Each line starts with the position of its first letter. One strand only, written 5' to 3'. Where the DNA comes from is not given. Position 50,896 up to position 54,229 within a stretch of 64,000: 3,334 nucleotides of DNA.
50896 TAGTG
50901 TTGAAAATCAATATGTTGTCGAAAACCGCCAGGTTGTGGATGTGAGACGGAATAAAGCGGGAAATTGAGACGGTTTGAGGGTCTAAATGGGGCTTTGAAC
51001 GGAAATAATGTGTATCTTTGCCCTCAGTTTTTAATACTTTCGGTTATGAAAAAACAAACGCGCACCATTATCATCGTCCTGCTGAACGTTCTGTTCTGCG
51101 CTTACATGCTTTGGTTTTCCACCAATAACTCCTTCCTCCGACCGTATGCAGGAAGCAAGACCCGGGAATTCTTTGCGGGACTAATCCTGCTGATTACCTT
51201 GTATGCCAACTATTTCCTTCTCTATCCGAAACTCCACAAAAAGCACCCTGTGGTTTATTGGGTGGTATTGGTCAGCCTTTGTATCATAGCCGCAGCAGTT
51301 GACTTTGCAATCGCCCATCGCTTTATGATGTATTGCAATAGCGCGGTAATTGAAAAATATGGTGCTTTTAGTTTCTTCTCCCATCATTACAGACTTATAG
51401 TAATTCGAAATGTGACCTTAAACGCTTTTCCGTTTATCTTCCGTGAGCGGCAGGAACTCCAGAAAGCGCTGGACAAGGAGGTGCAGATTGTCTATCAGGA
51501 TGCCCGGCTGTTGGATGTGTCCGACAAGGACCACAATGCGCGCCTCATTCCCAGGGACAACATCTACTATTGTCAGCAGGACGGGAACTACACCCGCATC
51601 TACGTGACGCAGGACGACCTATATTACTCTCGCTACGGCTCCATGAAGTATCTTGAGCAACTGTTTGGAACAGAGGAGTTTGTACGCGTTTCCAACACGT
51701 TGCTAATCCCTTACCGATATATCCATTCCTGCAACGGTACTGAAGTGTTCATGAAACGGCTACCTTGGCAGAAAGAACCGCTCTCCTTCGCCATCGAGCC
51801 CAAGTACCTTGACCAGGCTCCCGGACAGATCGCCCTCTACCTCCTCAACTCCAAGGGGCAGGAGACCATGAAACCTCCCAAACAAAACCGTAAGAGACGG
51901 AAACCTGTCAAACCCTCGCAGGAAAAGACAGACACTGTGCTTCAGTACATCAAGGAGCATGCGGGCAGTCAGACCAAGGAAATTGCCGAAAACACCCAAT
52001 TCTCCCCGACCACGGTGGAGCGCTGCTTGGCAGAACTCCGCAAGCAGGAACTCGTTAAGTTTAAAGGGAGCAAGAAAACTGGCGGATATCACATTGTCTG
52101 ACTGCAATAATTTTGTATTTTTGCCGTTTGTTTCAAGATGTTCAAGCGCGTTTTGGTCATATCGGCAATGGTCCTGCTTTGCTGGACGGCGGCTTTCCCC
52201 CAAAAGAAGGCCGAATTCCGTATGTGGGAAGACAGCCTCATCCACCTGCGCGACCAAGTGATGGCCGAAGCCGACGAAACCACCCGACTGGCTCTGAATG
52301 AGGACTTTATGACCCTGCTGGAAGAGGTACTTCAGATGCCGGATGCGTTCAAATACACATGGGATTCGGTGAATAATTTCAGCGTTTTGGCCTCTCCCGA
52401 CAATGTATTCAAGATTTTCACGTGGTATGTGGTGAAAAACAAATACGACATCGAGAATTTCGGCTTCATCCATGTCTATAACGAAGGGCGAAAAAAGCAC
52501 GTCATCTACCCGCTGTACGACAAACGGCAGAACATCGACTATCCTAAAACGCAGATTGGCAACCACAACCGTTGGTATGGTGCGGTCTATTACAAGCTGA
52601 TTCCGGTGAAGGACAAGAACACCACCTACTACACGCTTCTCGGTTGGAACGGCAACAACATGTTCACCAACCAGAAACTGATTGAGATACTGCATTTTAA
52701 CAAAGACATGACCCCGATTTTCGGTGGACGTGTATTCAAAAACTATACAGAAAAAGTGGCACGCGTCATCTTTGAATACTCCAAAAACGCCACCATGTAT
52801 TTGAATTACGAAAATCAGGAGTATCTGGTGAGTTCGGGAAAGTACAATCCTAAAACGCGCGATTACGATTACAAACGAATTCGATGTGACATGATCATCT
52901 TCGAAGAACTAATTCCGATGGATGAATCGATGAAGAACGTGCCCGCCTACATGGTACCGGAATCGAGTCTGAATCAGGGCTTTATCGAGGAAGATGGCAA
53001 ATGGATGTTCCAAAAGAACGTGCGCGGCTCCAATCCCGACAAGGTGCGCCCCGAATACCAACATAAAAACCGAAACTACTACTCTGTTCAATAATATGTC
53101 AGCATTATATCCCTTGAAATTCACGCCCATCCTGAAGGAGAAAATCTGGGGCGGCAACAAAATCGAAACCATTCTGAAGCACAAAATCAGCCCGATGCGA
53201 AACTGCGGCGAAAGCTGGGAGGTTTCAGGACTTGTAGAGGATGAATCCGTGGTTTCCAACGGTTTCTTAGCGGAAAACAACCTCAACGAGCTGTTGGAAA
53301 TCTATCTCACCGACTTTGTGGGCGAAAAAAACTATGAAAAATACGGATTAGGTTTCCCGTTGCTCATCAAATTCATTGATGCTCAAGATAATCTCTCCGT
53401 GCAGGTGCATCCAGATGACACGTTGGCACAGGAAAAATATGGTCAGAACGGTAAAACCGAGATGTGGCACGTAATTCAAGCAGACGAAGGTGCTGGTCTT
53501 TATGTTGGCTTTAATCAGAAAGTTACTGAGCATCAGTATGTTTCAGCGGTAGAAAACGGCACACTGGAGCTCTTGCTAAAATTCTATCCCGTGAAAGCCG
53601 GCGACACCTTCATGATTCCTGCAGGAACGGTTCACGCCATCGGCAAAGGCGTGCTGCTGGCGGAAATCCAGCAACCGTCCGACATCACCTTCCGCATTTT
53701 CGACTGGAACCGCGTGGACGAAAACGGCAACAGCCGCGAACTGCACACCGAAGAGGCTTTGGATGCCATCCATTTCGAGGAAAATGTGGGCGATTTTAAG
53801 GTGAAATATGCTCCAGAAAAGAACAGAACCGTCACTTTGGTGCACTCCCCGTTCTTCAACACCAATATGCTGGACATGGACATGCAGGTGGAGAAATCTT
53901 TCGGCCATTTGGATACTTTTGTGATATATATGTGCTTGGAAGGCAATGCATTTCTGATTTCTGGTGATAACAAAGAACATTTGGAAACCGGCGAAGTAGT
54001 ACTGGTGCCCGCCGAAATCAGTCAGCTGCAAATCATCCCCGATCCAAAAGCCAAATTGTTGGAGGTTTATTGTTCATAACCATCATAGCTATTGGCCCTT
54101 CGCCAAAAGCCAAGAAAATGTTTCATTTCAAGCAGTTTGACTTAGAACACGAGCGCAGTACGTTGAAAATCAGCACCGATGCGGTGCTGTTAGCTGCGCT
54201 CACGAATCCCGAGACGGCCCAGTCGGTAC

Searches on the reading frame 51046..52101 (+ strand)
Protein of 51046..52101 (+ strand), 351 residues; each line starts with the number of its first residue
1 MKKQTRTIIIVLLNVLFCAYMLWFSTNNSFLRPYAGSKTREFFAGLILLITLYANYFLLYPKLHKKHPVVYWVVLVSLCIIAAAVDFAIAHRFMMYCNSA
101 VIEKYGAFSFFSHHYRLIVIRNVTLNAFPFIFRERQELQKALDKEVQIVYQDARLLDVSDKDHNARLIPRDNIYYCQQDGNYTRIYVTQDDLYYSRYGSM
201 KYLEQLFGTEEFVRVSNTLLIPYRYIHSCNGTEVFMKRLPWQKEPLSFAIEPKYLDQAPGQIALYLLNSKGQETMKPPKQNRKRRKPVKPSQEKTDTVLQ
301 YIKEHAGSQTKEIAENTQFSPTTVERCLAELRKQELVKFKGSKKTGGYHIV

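Call 10: search_protein_families(library=pfam, proteins=[window:51046-52101:+])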
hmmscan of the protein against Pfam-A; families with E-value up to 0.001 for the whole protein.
window:51046-52101:+ (351 aa): 6 families
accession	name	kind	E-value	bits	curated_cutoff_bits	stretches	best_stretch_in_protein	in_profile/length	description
PF04397.21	LytTR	-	8e-07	29.6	22.6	1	166-237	4-78/98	LytTr DNA-binding domain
PF13412.12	HTH_24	-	3.5e-05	23.7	21.9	1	298-338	8-48/48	Winged helix-turn-helix DNA-binding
PF02082.26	Rrf2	-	0.00045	20.8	30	1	303-340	16-56/132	Iron-dependent Transcriptional regulator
PF01325.25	Fe_dep_repress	-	0.0006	20.4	26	0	297-343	12-58/60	Iron dependent repressor, N-terminal DNA binding domain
PF08220.18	HTH_DeoR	-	0.00088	19.4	21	0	297-337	4-44/57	DeoR-like helix-turn-helix domain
PF09339.16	HTH_IclR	-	0.00095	19.3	22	0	297-338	7-49/52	IclR helix-turn-helix domain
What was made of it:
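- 51046..52101 (+): Candidate regulator, 351 aa: 4 long N-terminal membrane helices, a LytTR domain (about 155-249), a basic linker and a C-terminal winged helix. Pfam (call 10).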

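Call 34: find_homologous_proteins(query=window:51046-52101:+, max_evalue=0.00001)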
Query window:51046-52101:+ (351 aa): 218 proteins with E <= 0.00001 among 1856 candidates; the best 120 are listed.
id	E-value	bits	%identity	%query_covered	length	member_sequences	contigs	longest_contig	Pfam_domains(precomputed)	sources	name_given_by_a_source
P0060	9.4e-227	770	96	100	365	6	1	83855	PF04397.22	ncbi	-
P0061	1.2e-225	766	95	100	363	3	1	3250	PF13412.13,PF04397.22,PF01325.26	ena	-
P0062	1.4e-225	766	95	100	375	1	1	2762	PF04397.22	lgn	-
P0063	5.1e-225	764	95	100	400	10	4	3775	PF04397.22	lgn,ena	-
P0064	5.8e-221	751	93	100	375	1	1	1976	PF04397.22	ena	-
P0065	1.5e-220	749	92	100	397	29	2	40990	PF13412.13,PF02082.27,PF04397.22,PF01325.26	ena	-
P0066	2.0e-219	745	93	100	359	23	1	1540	PF13412.13,PF09339.17,PF04397.22,PF01325.26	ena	-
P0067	2.9e-218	742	91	100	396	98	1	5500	PF13412.13,PF04397.22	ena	-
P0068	4.8e-217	738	93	100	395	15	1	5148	PF13412.13,PF04397.22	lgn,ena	-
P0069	3.5e-215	732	91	100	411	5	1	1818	PF13412.13,PF04397.22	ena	-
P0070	4.1e-214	728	89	100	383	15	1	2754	PF13412.13,PF04397.22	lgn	-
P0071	8.0e-213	724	90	99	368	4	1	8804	PF13412.13,PF04397.22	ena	-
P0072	2.2e-212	722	89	100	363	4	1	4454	PF13412.13,PF04397.22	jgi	jgi:hypothetical protein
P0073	2.5e-211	719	89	99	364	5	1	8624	PF04397.22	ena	-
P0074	7.5e-208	707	87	100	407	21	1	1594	PF04397.22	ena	-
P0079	5.0e-191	652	80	100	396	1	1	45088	PF04397.22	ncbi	-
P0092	3.0e-170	584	72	100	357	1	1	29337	PF13412.13,PF09339.17,PF04397.22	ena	-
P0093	3.3e-152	525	66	99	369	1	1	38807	PF13412.13,PF04397.22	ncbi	-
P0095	1.0e-126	441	56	98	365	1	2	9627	PF13412.13,PF09339.17,PF04397.22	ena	-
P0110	5.1e-116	406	53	99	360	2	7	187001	PF13412.13,PF09339.17,PF25213.2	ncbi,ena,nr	ncbi:MAG: MarR family transcriptional regulator [Bacteroidales bacterium]|nr:MarR family transcripti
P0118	1.6e-110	387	51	98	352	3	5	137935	PF13412.13,PF12802.14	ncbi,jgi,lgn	jgi:hypothetical protein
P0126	6.3e-108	379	48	99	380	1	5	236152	PF13412.13,PF04397.22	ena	-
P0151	8.3e-103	362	46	100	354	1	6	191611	PF13412.13,PF04397.22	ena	-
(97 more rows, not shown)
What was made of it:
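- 51046..52101 (+): 218 homologues (call 34).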

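Call 35: find_encoding_contigs(protein=P0079, flank=5000, max_places=1)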
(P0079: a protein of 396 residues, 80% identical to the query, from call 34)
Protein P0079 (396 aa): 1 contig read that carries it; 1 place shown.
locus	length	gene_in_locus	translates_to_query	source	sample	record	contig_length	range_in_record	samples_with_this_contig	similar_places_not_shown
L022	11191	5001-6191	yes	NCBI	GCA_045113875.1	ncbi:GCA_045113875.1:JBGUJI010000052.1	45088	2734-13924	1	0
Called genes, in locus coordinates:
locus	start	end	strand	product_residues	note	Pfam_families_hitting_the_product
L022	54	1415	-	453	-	PF03572:Peptidase_S41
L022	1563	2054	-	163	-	-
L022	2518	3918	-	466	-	PF03572:Peptidase_S41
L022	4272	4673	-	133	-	-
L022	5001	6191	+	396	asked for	PF04397:LytTR (weak)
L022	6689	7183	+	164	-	PF00293:NUDIX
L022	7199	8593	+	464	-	PF20434:BD-FAE (faint), PF12146:Hydrolase_4 (faint), PF08840:BAAT_C (faint)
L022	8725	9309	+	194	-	PF14366:DUF4410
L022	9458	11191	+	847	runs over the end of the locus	-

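Call 36: find_encoding_contigs(protein=P0092, flank=5000, max_places=1)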
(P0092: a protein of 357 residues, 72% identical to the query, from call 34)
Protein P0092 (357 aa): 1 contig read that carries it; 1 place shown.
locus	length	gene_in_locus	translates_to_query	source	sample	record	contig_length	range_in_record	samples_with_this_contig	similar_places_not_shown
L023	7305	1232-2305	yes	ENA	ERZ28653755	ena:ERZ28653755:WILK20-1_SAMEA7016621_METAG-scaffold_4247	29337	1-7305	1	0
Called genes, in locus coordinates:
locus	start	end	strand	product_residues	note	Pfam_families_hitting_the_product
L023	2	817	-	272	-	?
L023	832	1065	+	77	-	-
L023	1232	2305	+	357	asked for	PF04397:LytTR (weak), PF09339:HTH_IclR (weak), PF13412:HTH_24 (weak)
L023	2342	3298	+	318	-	-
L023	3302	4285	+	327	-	PF20511:PMI_typeI_cat, PF21621:MPI_cupin_dom (weak)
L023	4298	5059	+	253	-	PF05175:MTS, PF01170:UPF0020 (weak), PF06325:PrmA (weak), PF13679:Methyltransf_32 (weak), PF13847:Methyltransf_31, PF08242:Methyltransf_12 (weak), PF13649:Methyltransf_25, PF07669:Eco57I (weak)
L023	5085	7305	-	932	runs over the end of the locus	PF00041:fn3, PF25059:FN3_DSCAM-DSCAML_C (faint), PF25788:Ig_Rha78A_N (faint), PF00041:fn3, PF18962:Por_Secre_tail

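Call 37: find_encoding_contigs(protein=P0093, flank=5000, max_places=1)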
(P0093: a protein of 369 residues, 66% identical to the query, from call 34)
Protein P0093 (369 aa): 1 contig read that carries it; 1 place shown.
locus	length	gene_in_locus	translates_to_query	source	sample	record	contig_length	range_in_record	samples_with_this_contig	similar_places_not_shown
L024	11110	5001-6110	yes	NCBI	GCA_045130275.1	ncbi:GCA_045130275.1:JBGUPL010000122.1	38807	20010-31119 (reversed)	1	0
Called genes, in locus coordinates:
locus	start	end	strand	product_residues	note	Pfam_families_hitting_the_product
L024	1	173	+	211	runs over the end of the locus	PF00753:Lactamase_B, PF19583:ODP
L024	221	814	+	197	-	PF01227:GTP_cyclohydroI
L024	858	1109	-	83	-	-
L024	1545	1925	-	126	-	PF00041:fn3 (weak)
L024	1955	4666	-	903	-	PF16656:Pur_ac_phosph_N (faint), PF00041:fn3, PF18962:Por_Secre_tail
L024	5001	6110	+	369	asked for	PF04397:LytTR (faint), PF13412:HTH_24 (weak)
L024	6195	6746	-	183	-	PF21349:RUBY_RBDX, PF00210:Ferritin (faint), PF02915:Rubrerythrin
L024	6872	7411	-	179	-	PF00210:Ferritin (faint), PF02915:Rubrerythrin, PF21349:RUBY_RBDX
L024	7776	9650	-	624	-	PF01134:GIDA, PF12831:FAD_oxidored (weak), PF21680:GIDA_C_1st, PF13932:SAM_GIDA_C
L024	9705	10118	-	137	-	PF02130:YbeY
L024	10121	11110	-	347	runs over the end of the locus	-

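Call 38: find_encoding_contigs(protein=P0095, flank=5000, max_places=1)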
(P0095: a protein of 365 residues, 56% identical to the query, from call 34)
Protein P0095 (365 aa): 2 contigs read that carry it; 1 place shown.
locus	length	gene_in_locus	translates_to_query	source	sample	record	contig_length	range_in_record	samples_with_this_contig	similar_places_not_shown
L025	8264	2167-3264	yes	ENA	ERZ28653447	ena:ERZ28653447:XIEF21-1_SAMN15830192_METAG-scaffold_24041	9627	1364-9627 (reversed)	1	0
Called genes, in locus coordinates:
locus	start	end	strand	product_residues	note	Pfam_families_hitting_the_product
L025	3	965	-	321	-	?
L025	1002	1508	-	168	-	-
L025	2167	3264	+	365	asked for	PF09339:HTH_IclR (faint), PF04397:LytTR, PF13412:HTH_24 (weak)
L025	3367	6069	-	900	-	PF17517:IgGFc_binding, PF00801:PKD (weak), PF18911:PKD_4, PF13585:CHU_C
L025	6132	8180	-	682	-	PF22745:Nlig-Ia, PF01653:DNA_ligase_aden, PF03120:OB_DNA_ligase, PF03119:DNA_ligase_ZBD, PF12826:HHH_2, PF14520:HHH_5, PF00533:BRCT, PF12738:PTCB-BRCT (weak)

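Call 41: find_encoding_contigs(protein=P0110, flank=4000, max_places=1)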
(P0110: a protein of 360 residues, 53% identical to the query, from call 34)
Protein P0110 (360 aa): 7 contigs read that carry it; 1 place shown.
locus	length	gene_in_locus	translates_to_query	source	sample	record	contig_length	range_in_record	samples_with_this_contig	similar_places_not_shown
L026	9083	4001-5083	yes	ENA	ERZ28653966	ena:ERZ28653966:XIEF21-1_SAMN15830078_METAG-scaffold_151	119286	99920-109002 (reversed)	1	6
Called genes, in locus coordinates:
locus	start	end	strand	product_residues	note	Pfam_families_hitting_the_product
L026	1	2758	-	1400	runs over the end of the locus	PF00082:Peptidase_S8, PF18962:Por_Secre_tail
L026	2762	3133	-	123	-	-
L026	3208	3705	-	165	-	-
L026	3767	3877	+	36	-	-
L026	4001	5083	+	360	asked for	PF13412:HTH_24 (weak), PF25213:HVO_A0261_N (weak), PF09339:HTH_IclR (weak)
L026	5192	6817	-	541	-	PF00171:Aldedh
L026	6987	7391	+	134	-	PF04138:GtrA_DPMS_TM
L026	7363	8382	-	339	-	PF01212:Beta_elim_lyase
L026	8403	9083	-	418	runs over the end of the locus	PF01098:FTSW_RODA_SPOVE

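Call 42: find_encoding_contigs(protein=P0118, flank=4000, max_places=1)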
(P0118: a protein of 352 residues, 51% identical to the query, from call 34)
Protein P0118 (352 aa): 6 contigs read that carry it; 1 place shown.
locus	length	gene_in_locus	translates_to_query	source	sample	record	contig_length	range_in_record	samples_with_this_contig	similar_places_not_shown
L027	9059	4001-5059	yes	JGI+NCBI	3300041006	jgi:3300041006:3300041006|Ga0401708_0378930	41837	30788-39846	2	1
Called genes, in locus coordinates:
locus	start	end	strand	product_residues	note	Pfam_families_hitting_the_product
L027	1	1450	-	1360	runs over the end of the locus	PF00082:Peptidase_S8, PF18962:Por_Secre_tail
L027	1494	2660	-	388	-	PF18962:Por_Secre_tail (weak)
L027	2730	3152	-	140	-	-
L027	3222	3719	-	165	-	-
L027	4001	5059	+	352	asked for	PF13412:HTH_24 (faint), PF12802:MarR_2 (weak)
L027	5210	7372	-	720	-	PF10459:Peptidase_S46, PF00089:Trypsin (faint)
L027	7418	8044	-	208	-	PF01252:Peptidase_A8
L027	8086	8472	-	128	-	-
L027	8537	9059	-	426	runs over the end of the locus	PF18962:Por_Secre_tail (faint)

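Call 43: find_encoding_contigs(protein=P0126, flank=4000, max_places=1)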
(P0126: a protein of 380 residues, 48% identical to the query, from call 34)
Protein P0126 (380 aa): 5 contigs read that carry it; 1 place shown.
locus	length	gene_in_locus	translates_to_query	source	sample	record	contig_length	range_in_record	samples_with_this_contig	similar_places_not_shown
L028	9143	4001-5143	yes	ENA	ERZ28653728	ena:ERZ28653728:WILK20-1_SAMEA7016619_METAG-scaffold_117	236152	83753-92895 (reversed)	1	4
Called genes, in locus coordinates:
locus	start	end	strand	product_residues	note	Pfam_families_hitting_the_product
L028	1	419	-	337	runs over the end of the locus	PF08443:RimK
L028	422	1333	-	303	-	-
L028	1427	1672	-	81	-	-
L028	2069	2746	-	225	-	-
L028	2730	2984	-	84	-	-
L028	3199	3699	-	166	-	-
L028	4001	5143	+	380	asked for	PF04397:LytTR, PF13412:HTH_24 (weak)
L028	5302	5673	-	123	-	PF05635:23S_rRNA_IVP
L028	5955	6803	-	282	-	PF00491:Arginase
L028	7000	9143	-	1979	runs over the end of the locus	PF01835:MG2, PF07703:A2M_BRD (faint), PF00207:A2M, PF17973:bMG10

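Call 63: search_solved_structures(query=A3, max_evalue=1)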
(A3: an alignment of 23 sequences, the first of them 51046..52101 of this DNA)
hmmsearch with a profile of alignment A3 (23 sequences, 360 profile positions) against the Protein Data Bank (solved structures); distinct sequences matched with E-value up to 1: 8.
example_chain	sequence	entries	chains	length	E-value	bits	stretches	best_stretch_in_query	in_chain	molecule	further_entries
4ija_A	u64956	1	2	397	0.061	15.6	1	292-350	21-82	XylR protein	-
4lb5_A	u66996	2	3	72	0.11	14.8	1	297-339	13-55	Protein kinase containing Z-DNA binding domains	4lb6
5j6x_A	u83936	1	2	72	0.12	14.7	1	296-339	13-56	Z-DNA binding protein kinase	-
7s03_A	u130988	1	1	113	0.21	13.9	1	277-334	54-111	Histone-lysine N-methyltransferase SETMAR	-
9fhl_c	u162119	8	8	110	0.72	12.1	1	263-343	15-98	Small ribosomal subunit protein eS25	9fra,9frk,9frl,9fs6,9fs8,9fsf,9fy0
1p6r_A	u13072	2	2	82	0.75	12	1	297-342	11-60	Penicillinase repressor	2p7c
2rvc_A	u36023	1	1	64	0.92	11.7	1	297-339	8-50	Interferon-inducible and double-stranded-dependent eIF-2kinase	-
4kmf_A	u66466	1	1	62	0.92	11.7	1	297-339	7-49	Interferon-inducible and double-stranded-dependent eIF-2kinase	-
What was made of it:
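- Tried and rejected: There were no significant hits (call 63).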

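Call 69: predict_structure(alignment_id=A3)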
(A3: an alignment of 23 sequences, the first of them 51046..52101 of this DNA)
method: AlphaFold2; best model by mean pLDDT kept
length: 351 residues; sequences in the alignment: 23
mean_pLDDT: 81.5   pTM: 0.40
mean pLDDT of the five models: 81.5, 80.2, 79.5, 78.9, 76.8
residues with pLDDT >= 90: 76; 70-90: 227; 50-70: 33; < 50: 15
segments of 3 or more residues with pLDDT < 50: 272-286
pLDDT, mean of each block of 10 residues (from residue 1): 72 78 67 71 83 83 84 90 87 84 87 87 81 72 62 77 86 91 88 87 82 90 91 90 89 87 82 42 49 90 90 88 90 90 84 82
secondary structure, 60 per line:
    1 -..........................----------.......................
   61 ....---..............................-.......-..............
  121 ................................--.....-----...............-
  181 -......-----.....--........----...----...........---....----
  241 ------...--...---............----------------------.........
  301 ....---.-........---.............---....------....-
elements in order: H2-27 H38-64 H68-97 H99-105 H107-152 E155-159 E165-169 E173-179 E182-187 E193-197 H200-207 E212-214 E219-222 E226-229 E233-236 E247-249 H258-269 H292-304 H310-317 H321-333 E337-340 E347-350

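Call 72: fold_search(model_id=the predicted structure, library=pdb)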
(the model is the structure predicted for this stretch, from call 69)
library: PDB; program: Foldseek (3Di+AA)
matches with E <= 10: 1611; with E <= 0.001: 13
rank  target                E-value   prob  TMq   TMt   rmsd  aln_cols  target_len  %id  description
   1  4xqj_A                2.9e-05  1.00  0.24  0.77   2.7       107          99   15  Crystal structure of AgrA LytTR domain in complex with promoters (released 2016-04-06)
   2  4cbv_A                2.9e-05  1.00  0.25  0.34   8.0       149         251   19  X-ray structure of full-length ComE from Streptococcus pneumoniae. (released 2014-02-12)
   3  3d6w_B                3.3e-05  1.00  0.25  0.72   4.1       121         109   12  LytTr DNA-binding domain of putative methyl-accepting/DNA response regulator from Bacillus cereus. (released 2008-07-15)
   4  4xqj_D                3.5e-05  1.00  0.24  0.78   2.7       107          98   15  Crystal structure of AgrA LytTR domain in complex with promoters (released 2016-04-06)
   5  4xqn_A                5.2e-05  1.00  0.24  0.79   2.7       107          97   15  Crystal structure of AgrA LytTR domain in complex with promoters (released 2016-04-06)
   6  4cbv_F                6.2e-05  1.00  0.26  0.34  12.6       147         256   17  X-ray structure of full-length ComE from Streptococcus pneumoniae. (released 2014-02-12)
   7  4cbv_E                6.2e-05  1.00  0.24  0.33   7.7       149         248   17  X-ray structure of full-length ComE from Streptococcus pneumoniae. (released 2014-02-12)
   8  4cbv_C                7.4e-05  1.00  0.23  0.31   8.0       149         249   14  X-ray structure of full-length ComE from Streptococcus pneumoniae. (released 2014-02-12)
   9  3d6w_A                8.3e-05  1.00  0.24  0.70   4.2       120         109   12  LytTr DNA-binding domain of putative methyl-accepting/DNA response regulator from Bacillus cereus. (released 2008-07-15)
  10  4cbv_D                8.3e-05  1.00  0.25  0.34  12.6       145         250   17  X-ray structure of full-length ComE from Streptococcus pneumoniae. (released 2014-02-12)
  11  4g4k_A                1.0e-04  1.00  0.24  0.76   2.7       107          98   15  Structure of the Staphylococcus aureus AgrA LytTR Domain (released 2012-12-19)
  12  3bs1_A                1.4e-04  1.00  0.25  0.74   3.1       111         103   14  Structure of the Staphylococcus aureus AgrA LytTR Domain Bound to DNA Reveals a Beta Fold with a Novel Mode of Binding (released 2008-04-08)
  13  4g4k_B                2.2e-04  1.00  0.24  0.76   2.9       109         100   15  Structure of the Staphylococcus aureus AgrA LytTR Domain (released 2012-12-19)
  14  1lnw_A                5.5e-03  1.00  0.16  0.38  12.6       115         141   16  CRYSTAL STRUCTURE OF THE MEXR REPRESSOR OF THE MEXAB-OPRM MULTIDRUG EFFLUX OPERON OF PSEUDOMONAS AERUGINOSA (released 2002-09-11)
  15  3eco_A                8.6e-03  1.00  0.16  0.39  10.6       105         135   16  Crystal structure of MepR, a transcription regulator of the Staphylococcus aureus multidrug efflux pump MepA (released 2009-02-10)
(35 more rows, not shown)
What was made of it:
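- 51046..52101 (+): AF2 model and Foldseek hits to AgrA 4xqj, ComE 4cbv and 3d6w (calls 69, 72).
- On LytTR-type operator (AgrA/ComE/HdrR class): Foldseek matches AgrA 4xqj/4xqn/3bs1 with TM 0.74-0.79 and rmsd 2.7-3.1 (call 72).
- Closest known: AgrA. Same: The predicted regulator domain superposes on AgrA and ComE LytTR structures (call 72).
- The regulator has a LytTR fold (calls 10, 69, 72). The protein carries a MarR-like wHTH domain (calls 10, 72).
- Tried and rejected: The fold search was needed (call 72).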

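Call 74: find_encoding_contigs(protein=P0151, flank=6000, max_places=1)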
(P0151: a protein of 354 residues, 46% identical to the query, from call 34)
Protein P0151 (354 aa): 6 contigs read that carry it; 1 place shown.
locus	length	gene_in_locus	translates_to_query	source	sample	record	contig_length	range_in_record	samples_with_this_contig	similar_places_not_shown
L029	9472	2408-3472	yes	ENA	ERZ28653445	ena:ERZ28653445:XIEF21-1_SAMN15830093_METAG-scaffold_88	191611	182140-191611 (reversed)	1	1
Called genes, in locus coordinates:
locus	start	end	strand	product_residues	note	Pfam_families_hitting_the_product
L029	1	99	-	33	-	?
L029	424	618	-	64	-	-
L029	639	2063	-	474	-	PF13573:SprB, PF18962:Por_Secre_tail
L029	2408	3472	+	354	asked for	PF04397:LytTR (weak), PF13412:HTH_24 (weak)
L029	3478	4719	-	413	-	PF13173:AAA_14, PF13635:DUF4143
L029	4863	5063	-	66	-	-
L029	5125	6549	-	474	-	PF13573:SprB, PF18962:Por_Secre_tail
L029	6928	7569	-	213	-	-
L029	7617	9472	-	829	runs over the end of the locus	PF01751:Toprim, PF01131:Topoisom_bac, PF13368:Toprim_C_rpt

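Call 85: search_protein_families(library=pfam, proteins=[L026:3208-3705:-, L025:1002-1508:-, L022:4272-4673:-, L024:1955-4666:-, L029:639-2063:-], max_evalue=0.01)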
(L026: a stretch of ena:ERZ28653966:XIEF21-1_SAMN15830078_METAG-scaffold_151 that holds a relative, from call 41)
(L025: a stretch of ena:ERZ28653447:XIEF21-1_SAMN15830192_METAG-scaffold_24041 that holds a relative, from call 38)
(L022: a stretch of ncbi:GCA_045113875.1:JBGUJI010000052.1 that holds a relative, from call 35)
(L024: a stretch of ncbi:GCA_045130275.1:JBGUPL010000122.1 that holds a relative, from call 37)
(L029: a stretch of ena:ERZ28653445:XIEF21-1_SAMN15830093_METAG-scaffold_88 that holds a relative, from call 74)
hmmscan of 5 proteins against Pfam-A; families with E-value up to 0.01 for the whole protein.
L026:3208-3705:- (165 aa): 0 families

L025:1002-1508:- (168 aa): 0 families

L022:4272-4673:- (133 aa): 0 families

L024:1955-4666:- (903 aa): 5 families
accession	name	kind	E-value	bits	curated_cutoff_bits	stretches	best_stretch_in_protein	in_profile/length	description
PF18962.6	Por_Secre_tail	-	1.3e-13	51.4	27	1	826-901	1-74/75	Secretion system C-terminal sorting domain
PF00041.27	fn3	-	1.3e-12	48.2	25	1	219-290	3-69/84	Fibronectin type III domain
PF16656.11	Pur_ac_phosph_N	-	6.5e-06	27.1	30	1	222-298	6-88/93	Purple acid Phosphatase, N-terminal domain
PF25788.1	Ig_Rha78A_N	-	0.0047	17.6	27.4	0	226-299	14-94/105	Rha78A-like, N-terminal immunoglobulin domain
PF25300.1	Fn3_Dep-1_3rd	-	0.0076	16.5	26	0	222-297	3-79/85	Dep-1 third Fn3-like domain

L029:639-2063:- (474 aa): 2 families
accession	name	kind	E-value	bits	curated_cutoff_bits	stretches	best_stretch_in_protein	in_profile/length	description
PF18962.6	Por_Secre_tail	-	3.8e-18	66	27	1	404-472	1-74/75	Secretion system C-terminal sorting domain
PF13573.12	SprB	-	6.6e-12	45.3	28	2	250-275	11-36/37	SprB repeat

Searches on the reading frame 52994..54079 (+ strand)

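Call 10: search_protein_families(library=pfam, proteins=[window:52994-54079:+])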
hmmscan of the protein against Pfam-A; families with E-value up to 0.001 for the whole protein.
window:52994-54079:+ (361 aa): 3 families
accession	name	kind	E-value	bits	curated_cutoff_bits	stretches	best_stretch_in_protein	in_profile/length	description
PF20511.4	PMI_typeI_cat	-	1.7e-09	38.3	22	1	42-151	3-113/143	Phosphomannose isomerase type I, catalytic domain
PF21621.3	MPI_cupin_dom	-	5.8e-09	36.3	27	1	280-347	3-68/79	Mannose-6-phosphate isomerase, cupin domain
PF07883.17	Cupin_2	-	7.7e-07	29.2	27.2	0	196-216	34-56/70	Cupin domain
